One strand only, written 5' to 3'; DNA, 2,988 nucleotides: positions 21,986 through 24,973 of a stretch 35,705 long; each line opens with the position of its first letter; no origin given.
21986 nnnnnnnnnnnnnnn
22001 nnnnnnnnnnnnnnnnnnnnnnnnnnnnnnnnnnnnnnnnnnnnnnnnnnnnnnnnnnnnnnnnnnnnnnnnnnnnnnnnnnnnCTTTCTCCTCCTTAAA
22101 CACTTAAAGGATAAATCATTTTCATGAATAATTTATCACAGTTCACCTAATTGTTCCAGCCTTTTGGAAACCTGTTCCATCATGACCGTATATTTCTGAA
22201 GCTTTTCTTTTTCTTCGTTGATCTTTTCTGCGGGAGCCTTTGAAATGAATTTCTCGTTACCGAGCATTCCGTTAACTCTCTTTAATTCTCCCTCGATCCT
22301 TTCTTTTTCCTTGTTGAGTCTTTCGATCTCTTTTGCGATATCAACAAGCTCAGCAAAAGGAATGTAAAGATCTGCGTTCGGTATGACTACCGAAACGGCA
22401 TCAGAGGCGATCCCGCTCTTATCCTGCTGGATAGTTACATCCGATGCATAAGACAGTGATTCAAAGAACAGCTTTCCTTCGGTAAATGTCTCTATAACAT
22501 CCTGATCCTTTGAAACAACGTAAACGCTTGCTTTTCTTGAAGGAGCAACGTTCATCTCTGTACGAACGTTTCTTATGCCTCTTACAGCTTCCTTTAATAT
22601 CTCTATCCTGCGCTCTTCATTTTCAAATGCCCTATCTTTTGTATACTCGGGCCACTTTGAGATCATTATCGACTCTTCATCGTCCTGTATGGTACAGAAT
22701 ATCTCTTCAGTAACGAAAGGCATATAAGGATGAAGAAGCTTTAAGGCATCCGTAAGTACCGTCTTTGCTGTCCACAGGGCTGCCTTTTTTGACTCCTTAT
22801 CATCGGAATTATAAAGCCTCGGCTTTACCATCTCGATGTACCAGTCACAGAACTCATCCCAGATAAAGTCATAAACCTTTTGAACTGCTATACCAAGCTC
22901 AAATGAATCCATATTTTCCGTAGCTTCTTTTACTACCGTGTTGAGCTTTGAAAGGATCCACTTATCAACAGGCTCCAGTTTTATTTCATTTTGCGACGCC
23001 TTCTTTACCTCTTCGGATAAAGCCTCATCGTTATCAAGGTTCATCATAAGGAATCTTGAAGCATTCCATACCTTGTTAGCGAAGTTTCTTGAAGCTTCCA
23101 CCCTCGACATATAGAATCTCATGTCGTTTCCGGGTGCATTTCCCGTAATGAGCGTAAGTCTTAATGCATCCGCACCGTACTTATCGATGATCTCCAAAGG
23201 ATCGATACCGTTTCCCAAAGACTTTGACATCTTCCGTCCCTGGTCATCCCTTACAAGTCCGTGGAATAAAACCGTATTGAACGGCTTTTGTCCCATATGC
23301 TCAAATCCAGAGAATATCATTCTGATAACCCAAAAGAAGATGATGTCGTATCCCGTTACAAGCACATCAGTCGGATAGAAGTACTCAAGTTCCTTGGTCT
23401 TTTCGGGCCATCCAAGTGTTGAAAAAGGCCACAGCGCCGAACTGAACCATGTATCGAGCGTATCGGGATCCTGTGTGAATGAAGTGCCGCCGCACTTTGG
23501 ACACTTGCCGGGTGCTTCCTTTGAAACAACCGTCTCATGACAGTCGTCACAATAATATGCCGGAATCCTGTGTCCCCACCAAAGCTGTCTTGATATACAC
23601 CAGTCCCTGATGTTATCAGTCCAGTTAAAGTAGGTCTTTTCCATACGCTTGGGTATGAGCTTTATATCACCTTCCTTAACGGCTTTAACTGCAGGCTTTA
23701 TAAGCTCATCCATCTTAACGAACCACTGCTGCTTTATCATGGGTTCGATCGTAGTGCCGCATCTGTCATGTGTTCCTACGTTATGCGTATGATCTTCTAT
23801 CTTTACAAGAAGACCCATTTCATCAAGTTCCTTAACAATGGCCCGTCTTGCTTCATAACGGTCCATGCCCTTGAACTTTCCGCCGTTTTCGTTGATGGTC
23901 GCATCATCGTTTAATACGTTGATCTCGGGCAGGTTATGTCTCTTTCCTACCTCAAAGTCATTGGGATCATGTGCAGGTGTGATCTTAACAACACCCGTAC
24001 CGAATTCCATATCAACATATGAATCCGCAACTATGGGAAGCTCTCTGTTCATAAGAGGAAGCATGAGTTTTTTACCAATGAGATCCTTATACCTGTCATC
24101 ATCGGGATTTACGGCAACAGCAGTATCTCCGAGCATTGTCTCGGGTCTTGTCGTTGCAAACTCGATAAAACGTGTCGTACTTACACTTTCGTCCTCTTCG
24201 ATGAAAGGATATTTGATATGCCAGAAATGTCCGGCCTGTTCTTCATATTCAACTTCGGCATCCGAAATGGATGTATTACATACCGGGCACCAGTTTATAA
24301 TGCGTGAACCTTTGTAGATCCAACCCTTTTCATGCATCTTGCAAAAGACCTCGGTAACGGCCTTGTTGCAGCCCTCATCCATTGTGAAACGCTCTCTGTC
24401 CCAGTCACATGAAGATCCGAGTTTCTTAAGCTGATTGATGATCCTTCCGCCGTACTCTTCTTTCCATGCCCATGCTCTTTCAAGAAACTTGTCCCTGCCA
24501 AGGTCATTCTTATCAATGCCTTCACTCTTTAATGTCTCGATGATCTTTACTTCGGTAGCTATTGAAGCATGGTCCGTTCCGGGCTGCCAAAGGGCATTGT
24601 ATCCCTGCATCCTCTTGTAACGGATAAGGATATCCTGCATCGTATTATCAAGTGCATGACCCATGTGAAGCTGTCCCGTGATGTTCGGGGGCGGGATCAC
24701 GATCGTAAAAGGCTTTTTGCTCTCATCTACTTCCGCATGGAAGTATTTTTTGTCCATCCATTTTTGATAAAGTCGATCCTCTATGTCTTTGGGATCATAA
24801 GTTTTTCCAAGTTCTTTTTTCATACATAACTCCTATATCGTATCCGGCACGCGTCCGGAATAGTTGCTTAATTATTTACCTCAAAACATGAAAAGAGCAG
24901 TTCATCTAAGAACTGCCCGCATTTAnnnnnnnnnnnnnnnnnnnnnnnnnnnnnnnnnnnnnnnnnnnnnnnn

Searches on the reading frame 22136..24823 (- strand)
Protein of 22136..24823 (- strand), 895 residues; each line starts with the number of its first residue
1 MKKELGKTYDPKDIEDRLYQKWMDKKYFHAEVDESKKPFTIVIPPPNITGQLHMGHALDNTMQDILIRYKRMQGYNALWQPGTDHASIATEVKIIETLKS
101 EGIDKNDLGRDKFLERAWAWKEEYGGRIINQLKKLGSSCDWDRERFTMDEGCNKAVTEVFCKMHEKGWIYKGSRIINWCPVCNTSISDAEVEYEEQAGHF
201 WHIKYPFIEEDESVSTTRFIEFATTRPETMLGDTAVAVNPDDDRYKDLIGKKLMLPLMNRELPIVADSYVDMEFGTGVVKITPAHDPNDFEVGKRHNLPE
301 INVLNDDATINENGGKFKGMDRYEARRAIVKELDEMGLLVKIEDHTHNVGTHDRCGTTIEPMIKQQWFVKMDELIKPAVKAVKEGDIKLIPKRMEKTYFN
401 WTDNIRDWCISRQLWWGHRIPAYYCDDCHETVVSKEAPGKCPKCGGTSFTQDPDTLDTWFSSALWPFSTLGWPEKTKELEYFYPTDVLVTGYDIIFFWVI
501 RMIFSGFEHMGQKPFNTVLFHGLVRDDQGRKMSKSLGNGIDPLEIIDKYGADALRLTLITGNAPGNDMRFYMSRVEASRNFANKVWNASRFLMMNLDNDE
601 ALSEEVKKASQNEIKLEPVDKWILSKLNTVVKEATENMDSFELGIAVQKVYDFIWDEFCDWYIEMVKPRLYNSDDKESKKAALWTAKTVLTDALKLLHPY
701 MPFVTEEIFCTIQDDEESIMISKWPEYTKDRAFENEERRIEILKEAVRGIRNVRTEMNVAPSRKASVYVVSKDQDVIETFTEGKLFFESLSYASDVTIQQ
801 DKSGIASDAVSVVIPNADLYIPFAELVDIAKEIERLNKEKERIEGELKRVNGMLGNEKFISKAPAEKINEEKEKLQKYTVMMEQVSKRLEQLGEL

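Call 83: search_protein_families(library=pfam, proteins=[window:22136-24823:-], max_evalue=0.00001)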
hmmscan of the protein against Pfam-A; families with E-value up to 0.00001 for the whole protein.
window:22136-24823:- (895 aa): 6 families
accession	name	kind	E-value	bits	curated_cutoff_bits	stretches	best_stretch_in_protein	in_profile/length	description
PF00133.28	tRNA-synt_1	-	4.8e-149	497.1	22.7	1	18-569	2-412/414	tRNA synthetases class I (I, L, M and V)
PF08264.19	Anticodon_1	-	1.2e-45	155.4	25.1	1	620-768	1-147/148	Anticodon-binding domain of tRNA ligase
PF09334.17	tRNA-synt_1g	-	6.7e-22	78.2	20.1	2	46-192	8-136/391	tRNA synthetases class I (M)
PF10458.14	Val_tRNA-synt_C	-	8.4e-16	58.4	25.9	1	828-893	1-66/66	Valyl tRNA synthetase tRNA binding arm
PF13603.12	tRNA-synt_1_2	-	4.5e-10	39.8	25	1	250-308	86-144/185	Leucyl-tRNA synthetase, editing domain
PF01406.26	tRNA-synt_1e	-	9.9e-06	25.6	27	0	506-560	229-282/301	tRNA synthetases class I (C) catalytic domain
